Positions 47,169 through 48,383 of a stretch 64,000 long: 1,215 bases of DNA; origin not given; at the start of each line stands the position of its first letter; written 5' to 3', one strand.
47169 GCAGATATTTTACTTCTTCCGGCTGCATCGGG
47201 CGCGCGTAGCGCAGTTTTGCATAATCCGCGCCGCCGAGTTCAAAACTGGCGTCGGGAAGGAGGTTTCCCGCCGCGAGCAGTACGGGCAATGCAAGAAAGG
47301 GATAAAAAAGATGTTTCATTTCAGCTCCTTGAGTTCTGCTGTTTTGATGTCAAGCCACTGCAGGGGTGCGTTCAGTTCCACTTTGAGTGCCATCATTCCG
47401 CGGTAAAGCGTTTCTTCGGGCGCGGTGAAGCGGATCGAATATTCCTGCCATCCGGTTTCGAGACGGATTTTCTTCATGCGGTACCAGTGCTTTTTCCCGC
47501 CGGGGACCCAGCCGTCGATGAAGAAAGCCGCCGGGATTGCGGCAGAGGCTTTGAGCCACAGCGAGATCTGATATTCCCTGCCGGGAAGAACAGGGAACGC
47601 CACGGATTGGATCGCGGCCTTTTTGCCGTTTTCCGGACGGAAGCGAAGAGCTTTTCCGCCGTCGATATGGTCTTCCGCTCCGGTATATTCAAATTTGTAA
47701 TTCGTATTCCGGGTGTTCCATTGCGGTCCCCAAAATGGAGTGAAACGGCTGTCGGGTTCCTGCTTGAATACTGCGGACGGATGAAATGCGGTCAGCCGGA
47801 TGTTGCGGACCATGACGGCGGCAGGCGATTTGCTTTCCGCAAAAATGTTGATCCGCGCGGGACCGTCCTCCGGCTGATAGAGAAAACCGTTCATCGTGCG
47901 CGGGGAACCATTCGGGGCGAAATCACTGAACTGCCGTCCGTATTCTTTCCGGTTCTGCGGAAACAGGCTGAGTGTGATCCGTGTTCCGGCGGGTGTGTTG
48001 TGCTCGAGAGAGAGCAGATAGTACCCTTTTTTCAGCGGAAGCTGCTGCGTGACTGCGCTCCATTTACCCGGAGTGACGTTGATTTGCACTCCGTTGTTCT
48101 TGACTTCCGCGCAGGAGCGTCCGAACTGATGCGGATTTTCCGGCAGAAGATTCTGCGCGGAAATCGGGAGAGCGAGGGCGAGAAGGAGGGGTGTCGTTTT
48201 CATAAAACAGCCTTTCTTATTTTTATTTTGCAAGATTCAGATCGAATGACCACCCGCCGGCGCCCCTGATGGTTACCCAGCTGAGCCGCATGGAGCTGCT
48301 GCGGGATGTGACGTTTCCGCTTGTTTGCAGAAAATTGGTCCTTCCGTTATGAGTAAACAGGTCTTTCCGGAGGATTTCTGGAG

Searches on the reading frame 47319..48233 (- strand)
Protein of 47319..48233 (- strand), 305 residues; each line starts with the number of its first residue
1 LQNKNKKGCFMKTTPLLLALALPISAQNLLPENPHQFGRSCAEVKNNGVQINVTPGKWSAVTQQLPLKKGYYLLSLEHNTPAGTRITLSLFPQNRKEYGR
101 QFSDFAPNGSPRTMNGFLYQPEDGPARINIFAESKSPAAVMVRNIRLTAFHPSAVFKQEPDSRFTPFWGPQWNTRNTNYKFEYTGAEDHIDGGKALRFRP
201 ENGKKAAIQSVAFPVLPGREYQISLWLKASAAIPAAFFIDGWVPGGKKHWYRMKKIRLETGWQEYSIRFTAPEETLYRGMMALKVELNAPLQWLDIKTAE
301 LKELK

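Call 9: search_protein_families(library=pfam, proteins=[window:47319-48233:-], max_evalue=1)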
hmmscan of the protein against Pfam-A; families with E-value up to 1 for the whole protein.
window:47319-48233:- (305 aa): 1 family
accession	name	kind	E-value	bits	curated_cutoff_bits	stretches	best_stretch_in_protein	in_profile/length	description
PF02018.23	CBM_4_9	-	6.4e-05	23.8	25.9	1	171-279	16-125/136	Carbohydrate binding domain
